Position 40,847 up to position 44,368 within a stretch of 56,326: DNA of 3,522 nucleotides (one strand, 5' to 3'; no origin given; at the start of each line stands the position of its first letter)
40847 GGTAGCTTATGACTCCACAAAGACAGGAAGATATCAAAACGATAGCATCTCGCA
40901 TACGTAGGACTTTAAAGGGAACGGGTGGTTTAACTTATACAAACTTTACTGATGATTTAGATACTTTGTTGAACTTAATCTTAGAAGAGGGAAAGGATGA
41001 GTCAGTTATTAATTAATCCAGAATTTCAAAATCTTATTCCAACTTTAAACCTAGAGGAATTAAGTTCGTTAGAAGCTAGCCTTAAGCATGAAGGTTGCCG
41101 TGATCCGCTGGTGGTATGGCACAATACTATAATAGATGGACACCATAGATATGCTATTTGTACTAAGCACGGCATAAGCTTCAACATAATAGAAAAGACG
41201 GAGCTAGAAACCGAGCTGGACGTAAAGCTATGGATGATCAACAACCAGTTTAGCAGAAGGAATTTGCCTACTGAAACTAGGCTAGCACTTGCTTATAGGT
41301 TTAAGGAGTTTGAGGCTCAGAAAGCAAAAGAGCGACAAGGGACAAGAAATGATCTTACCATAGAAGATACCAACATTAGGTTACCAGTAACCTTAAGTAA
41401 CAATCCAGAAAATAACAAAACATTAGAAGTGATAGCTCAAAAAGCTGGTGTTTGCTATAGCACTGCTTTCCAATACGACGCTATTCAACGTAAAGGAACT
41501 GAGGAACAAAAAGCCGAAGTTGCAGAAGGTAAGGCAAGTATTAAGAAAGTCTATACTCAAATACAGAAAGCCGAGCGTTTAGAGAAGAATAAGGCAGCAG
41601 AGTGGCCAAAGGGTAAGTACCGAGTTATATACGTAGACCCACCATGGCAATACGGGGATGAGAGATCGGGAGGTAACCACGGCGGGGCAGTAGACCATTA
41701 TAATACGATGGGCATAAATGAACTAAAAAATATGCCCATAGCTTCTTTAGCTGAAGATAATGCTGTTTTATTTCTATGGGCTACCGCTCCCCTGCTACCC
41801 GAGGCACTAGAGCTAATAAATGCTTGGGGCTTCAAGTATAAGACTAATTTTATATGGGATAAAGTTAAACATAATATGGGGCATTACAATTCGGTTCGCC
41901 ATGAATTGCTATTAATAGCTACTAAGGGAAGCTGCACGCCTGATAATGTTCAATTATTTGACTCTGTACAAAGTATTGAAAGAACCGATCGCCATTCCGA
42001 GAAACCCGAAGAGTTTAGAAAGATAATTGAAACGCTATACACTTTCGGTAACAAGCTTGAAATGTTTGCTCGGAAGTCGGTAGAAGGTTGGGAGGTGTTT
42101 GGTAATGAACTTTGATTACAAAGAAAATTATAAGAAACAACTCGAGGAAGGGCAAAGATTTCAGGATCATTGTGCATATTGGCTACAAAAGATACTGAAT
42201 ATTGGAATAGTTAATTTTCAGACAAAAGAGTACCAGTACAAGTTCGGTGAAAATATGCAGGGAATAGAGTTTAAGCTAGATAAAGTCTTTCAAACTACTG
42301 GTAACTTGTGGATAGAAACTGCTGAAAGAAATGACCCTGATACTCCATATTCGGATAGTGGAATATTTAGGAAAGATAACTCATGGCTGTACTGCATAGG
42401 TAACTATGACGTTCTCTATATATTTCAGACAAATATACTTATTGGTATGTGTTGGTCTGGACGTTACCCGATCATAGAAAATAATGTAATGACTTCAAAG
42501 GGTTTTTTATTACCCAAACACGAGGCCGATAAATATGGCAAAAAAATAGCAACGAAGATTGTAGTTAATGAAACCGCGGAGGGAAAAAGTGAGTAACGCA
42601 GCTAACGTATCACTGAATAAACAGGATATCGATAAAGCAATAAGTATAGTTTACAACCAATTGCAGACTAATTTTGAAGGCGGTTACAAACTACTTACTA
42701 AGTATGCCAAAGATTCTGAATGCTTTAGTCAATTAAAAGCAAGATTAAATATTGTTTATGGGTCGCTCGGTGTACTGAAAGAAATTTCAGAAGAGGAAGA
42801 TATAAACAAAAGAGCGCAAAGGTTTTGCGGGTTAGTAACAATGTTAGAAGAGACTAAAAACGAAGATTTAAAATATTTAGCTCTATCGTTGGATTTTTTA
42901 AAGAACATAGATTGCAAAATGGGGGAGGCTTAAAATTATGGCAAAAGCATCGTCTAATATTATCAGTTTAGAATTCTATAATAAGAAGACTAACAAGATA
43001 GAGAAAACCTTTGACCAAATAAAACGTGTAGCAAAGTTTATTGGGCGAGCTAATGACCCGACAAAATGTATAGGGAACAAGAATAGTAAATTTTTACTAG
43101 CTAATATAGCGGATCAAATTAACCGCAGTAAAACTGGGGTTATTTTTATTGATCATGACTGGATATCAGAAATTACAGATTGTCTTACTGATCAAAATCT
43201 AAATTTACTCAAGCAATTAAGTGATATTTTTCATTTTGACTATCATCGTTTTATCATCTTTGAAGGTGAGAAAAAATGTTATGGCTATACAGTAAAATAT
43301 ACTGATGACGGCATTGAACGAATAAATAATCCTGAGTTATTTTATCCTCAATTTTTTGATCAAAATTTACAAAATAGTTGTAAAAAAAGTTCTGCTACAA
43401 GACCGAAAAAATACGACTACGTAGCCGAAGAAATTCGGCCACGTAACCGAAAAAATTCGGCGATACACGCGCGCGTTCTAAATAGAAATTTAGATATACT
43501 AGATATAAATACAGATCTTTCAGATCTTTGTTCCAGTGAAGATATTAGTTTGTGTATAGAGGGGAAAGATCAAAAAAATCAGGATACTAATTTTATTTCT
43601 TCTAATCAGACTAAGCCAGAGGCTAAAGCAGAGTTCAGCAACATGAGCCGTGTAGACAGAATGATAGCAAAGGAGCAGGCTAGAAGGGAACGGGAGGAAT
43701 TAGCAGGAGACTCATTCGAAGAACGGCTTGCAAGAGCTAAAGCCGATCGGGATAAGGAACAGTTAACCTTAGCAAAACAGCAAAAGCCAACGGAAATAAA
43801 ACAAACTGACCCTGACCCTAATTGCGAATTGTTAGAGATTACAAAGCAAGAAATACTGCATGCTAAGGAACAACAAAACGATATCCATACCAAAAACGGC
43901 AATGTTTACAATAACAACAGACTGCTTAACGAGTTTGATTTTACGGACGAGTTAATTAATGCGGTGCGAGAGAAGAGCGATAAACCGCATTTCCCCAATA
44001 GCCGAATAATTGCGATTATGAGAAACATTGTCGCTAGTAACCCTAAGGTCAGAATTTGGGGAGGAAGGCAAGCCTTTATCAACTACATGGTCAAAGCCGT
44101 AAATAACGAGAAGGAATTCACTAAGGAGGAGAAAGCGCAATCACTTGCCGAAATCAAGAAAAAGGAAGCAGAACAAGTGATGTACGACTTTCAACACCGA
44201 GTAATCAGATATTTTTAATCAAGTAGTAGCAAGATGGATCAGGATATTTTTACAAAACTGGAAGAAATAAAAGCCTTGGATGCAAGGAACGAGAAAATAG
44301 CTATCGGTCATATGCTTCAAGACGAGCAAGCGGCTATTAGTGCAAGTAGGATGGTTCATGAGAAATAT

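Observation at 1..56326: Window closes into a ~56.3-kb circle that looks like a podovirus-type phage-plasmid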

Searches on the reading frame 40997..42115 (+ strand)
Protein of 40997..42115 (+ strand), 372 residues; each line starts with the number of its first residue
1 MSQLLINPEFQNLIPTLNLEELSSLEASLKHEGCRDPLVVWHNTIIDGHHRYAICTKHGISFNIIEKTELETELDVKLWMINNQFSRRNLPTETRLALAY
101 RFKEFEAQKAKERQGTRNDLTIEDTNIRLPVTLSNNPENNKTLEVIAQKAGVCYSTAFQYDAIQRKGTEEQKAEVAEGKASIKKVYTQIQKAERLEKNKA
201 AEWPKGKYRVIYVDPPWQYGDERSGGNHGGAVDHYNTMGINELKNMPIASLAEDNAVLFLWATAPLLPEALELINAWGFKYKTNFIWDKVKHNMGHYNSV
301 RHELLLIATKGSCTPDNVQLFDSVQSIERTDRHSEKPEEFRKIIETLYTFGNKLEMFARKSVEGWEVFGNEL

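Call 83: search_protein_families(library=padloc, max_evalue=0.001, proteins=[window:40997-42115:+])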
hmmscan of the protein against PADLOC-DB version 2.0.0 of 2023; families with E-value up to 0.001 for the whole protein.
window:40997-42115:+ (372 aa): 4 families
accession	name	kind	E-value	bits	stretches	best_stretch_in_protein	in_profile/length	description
PDLC03262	MTase_II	-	2.1e-48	162.8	1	204-371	6-179/204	Type II methyltransferase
PDLC03221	MTase_II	-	3.3e-27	93.6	1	205-371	18-191/272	Type II methyltransferase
PDLC03723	oMTase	-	1e-08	32.9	1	235-285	27-77/414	orphan methyltransferase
PDLC03379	MTase_II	-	4.9e-05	21.3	1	279-337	124-181/267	Type II methyltransferase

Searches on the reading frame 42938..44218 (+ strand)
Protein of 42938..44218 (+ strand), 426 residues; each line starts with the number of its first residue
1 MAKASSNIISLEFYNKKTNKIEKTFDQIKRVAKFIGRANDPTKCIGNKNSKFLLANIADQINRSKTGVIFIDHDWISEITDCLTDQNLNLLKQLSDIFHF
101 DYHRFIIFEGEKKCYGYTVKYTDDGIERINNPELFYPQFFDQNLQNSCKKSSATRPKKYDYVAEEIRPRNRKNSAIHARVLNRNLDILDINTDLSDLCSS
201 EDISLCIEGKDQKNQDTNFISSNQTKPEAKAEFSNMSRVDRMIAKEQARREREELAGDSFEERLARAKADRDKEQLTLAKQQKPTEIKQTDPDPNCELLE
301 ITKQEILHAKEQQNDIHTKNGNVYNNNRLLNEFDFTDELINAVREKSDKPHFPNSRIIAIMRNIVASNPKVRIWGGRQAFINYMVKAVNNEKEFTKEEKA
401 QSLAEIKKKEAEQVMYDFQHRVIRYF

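Call 23: search_protein_families(library=pfam, max_evalue=0.01, proteins=[window:42938-44218:+])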
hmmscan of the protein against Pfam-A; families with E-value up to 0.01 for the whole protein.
window:42938-44218:+ (426 aa): 0 families

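Call 47: search_protein_families(library=ncbifam, max_evalue=0.01, proteins=[window:42938-44218:+])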
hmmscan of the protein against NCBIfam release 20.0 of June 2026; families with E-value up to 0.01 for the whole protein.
window:42938-44218:+ (426 aa): 0 families

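Call 80: find_homologous_proteins(query=window:42938-44218:+, max_evalue=0.001)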
Query window:42938-44218:+ (426 aa): 63 proteins with E <= 0.001 among 6845 candidates.
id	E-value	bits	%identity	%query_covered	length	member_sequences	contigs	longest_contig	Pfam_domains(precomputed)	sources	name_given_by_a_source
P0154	1.3e-280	948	100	100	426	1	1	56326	-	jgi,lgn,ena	-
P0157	3.0e-278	940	99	100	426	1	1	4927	-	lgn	-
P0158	1.6e-228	777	81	100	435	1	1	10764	-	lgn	-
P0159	3.0e-206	703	76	100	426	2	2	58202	-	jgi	-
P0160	5.8e-202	689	76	100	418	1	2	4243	-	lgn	-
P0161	2.0e-201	687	75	100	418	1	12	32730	-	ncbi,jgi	jgi:hypothetical protein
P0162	2.4e-200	684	73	100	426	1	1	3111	-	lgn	-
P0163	2.7e-199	680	73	100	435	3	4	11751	-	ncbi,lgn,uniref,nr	ncbi:hypothetical protein KC717_03800 [Candidatus Dojkabacteria bacterium]|uniref:Uncharacterized pr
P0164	5.0e-151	521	64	100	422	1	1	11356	-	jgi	-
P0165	1.4e-147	510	60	100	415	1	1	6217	-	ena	-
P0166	1.4e-144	500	60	100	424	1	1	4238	-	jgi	-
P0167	5.1e-142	492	61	100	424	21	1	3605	-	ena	-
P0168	7.4e-140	485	60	100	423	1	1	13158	-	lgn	-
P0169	7.1e-139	481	58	100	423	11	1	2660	-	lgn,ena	-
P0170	7.5e-138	478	58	100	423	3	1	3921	-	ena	-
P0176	2.0e-135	470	61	92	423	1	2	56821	-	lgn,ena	-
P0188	2.5e-112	394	52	100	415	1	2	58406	-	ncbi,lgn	-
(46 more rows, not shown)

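Call 87: predict_structure(alignment_id=A2)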
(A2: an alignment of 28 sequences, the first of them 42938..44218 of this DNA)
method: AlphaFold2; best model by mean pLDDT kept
length: 426 residues; sequences in the alignment: 28
mean_pLDDT: 56.8   pTM: 0.30
mean pLDDT of the five models: 56.8, 56.0, 55.6, 54.4, 50.7
residues with pLDDT >= 90: 0; 70-90: 155; 50-70: 89; < 50: 182
segments of 3 or more residues with pLDDT < 50: 1-17, 19-26, 31-33, 35-46, 143-232, 279-324
pLDDT, mean of each block of 10 residues (from residue 1): 30 43 48 46 49 79 81 79 71 82 80 83 77 64 43 33 35 32 29 37 29 28 30 56 74 65 72 57 32 32 33 37 54 77 85 83 77 73 85 56 64 70 52
secondary structure, 60 per line:
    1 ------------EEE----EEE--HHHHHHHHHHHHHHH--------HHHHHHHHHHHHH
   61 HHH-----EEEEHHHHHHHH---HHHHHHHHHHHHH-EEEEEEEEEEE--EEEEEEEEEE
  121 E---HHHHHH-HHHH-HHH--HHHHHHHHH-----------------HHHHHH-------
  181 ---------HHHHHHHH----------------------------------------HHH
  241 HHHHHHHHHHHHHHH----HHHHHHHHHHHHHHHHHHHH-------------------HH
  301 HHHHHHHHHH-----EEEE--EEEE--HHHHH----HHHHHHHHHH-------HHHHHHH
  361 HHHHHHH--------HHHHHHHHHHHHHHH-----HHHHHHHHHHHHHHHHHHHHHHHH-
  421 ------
elements in order: E13-15 E20-22 H25-39 H48-63 E69-72 H73-80 H84-96 E98-108 E111-121 H125-130 H132-135 H142-150 H168-173 H190-197 H238-255 H260-279 H299-310 E316-319 E322-325 H328-332 H337-346 H354-367 H376-390 H396-419

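Call 90: fold_search(model_id=the predicted structure, library=pdb)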
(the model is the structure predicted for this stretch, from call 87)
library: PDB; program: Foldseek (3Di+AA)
matches with E <= 10: 455; with E <= 0.001: 0
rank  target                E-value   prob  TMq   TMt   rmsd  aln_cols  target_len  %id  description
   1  3r0a_A                1.1e-02  0.99  0.17  0.47   8.5       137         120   17  Possible transcriptional regulator from Methanosarcina mazei Go1 (gi 21227196) (released 2011-03-23)
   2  4pql_B                2.7e-02  0.91  0.16  0.42   8.0       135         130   12  N-Terminal domain of DNA binding protein (released 2014-06-11)
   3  6pln_B                3.6e-02  0.97  0.17  0.52   5.5       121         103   17  X-ray crystal structure of Pyrococcus furiosus general transcription factor TFE-alpha (released 2020-07-08)
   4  5gpy_A                4.5e-02  0.92  0.17  0.34  11.8       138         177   12  Crystal structure of the human TFIIE complex (released 2016-11-02)
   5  3voe_B                5.0e-02  0.90  0.15  0.37   7.5       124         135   10  Crystal Structure of wild type MarR (apo form) from E.coli (released 2013-03-06)
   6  3vod_B                6.2e-02  0.87  0.15  0.37   7.6       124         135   10  Crystal Structure of mutant MarR C80S from E.coli (released 2013-03-06)
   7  4pql_A                6.2e-02  0.84  0.16  0.43   7.7       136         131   13  N-Terminal domain of DNA binding protein (released 2014-06-11)
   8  7nvs_W                6.6e-02  0.91  0.17  0.32   6.6       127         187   12  RNA polymerase II core pre-initiation complex with closed promoter DNA in proximal position (released 2021-05-05)
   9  6xjf_B                7.0e-02  0.97  0.18  0.57   6.0       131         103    9  X-ray crystal structure of Pyrococcus furiosus general transcription factor TFE-alpha (SeMet labeled protein) (released 2020-07-08)
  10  6xjf_A                7.8e-02  0.89  0.16  0.47   6.8       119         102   10  X-ray crystal structure of Pyrococcus furiosus general transcription factor TFE-alpha (SeMet labeled protein) (released 2020-07-08)
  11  4zzl_A                7.8e-02  0.54  0.14  0.33  13.4       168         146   10  MexR R21W derepressor mutant causing multidrug resistance in P. aeruginosa by mexAB-oprM efflux pump expression (released 2016-07-27)
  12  6pcp_A                8.3e-02  0.87  0.16  0.39   8.9       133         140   10  Mechanism for regulation of DNA binding of Bordetella bronchiseptica BpsR by 6-hydroxynicotinic acid (released 2019-11-06)
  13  5kbj_H                9.8e-02  0.80  0.14  0.37   6.6       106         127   15  Structure of Rep-DNA complex (released 2016-06-29)
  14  1ub9                  1.0e-01  0.66  0.14  0.41   7.6       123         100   15  Structure of the transcriptional regulator homologue protein from Pyrococcus horikoshii OT3 (released 2004-05-04)
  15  3e6m_D                1.2e-01  0.90  0.16  0.39   9.2       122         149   11  The crystal structure of a MarR family transcriptional regulator from Silicibacter pomeroyi DSS. (released 2008-09-02)
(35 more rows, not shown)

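Call 105: find_encoding_contigs(protein=P0188, flank=10000, max_places=2)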
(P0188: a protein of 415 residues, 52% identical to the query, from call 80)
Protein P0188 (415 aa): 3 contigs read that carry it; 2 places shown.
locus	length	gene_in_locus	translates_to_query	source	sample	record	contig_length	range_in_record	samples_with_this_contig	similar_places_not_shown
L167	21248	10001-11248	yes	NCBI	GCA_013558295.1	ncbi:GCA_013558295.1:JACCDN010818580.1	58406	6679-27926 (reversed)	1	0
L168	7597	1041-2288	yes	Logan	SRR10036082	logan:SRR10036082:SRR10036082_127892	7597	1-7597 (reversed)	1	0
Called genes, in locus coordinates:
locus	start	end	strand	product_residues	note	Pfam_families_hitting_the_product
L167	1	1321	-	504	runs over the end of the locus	-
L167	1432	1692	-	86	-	PF03083:MtN3_slv (weak), PF04193:PQ-loop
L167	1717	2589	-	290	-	PF03837:RecT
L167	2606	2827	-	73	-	PF12844:HTH_19 (faint), PF13560:HTH_31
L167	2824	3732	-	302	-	PF09588:YqaJ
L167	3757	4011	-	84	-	-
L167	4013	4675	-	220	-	-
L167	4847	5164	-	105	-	-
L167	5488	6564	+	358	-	-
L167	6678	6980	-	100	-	PF07798:CCDC90-like (faint)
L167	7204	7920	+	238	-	PF13328:HD_4, PF01966:HD (weak)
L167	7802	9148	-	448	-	PF00083:Sugar_tr, PF07690:MFS_1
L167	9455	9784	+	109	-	-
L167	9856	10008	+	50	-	-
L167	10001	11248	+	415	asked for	-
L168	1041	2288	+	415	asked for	-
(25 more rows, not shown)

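Call 106: find_encoding_contigs(protein=P0176, flank=10000, max_places=2)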
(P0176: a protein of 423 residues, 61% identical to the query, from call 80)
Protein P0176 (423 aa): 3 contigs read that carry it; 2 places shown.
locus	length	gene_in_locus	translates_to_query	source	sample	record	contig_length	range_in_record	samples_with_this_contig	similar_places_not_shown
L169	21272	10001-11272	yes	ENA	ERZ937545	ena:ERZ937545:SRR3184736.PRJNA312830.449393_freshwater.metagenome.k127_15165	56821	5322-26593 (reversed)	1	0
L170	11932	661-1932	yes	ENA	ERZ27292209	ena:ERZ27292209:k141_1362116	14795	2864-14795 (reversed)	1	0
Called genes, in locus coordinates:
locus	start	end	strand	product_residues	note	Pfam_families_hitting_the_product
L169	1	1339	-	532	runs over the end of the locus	-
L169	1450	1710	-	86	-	PF03083:MtN3_slv (weak), PF04193:PQ-loop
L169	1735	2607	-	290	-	PF03837:RecT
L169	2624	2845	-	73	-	PF13560:HTH_31 (weak)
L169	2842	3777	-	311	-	PF09588:YqaJ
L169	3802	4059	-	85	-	-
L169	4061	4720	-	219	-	-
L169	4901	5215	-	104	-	-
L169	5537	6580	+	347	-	-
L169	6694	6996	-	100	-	PF07798:CCDC90-like (faint)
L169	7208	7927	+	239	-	PF13328:HD_4, PF01966:HD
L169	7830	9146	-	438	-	PF00083:Sugar_tr, PF07690:MFS_1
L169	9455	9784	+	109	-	-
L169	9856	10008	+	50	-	-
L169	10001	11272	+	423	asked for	-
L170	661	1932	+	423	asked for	-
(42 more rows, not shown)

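Call 108: search_protein_representatives(alignment_id=A2)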
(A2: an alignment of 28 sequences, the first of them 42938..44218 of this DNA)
Query: 28 sequences, 424 profile positions. Proteins with E-value up to 0.001 (for the whole library): 249; up to 1e-10: 163; up to 1e-30: 29. The best 150 are listed.
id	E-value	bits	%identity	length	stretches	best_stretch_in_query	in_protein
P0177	7.2e-204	694.3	-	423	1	5-424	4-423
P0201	9.4e-159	545.7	-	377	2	1-247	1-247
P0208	4.8e-156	536.7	-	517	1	2-423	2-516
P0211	1.2e-152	525.6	-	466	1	10-423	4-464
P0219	3.2e-98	346.2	-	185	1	242-424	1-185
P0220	2.0e-79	284.3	-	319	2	3-226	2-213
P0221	5.1e-64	233.5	-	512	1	126-423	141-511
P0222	5.4e-60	220.3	-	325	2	295-424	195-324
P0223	3.2e-59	217.7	-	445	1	7-409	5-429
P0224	7.0e-59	216.6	-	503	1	14-424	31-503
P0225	2.0e-55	205.2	-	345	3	297-423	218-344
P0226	4.6e-52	194.2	-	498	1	3-318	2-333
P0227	2.6e-50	188.4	-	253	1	2-172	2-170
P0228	3.9e-50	187.8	-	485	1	1-317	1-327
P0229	9.2e-48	180.0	-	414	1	1-184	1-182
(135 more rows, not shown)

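Call 110: search_protein_families(library=pfam, alignment_id=A3, max_evalue=0.001)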
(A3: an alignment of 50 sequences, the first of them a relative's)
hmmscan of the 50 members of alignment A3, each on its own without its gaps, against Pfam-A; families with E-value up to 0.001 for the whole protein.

A. member 1, P0239 (554 aa): 0 families

B. families by the number of members that match (of 50 scanned): 2 families
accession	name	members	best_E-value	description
PF11638.13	DnaA_N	13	1.1e-12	DnaA N-terminal domain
PF12134.13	PRP8_domainIV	1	0.00057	PRP8 domain IV core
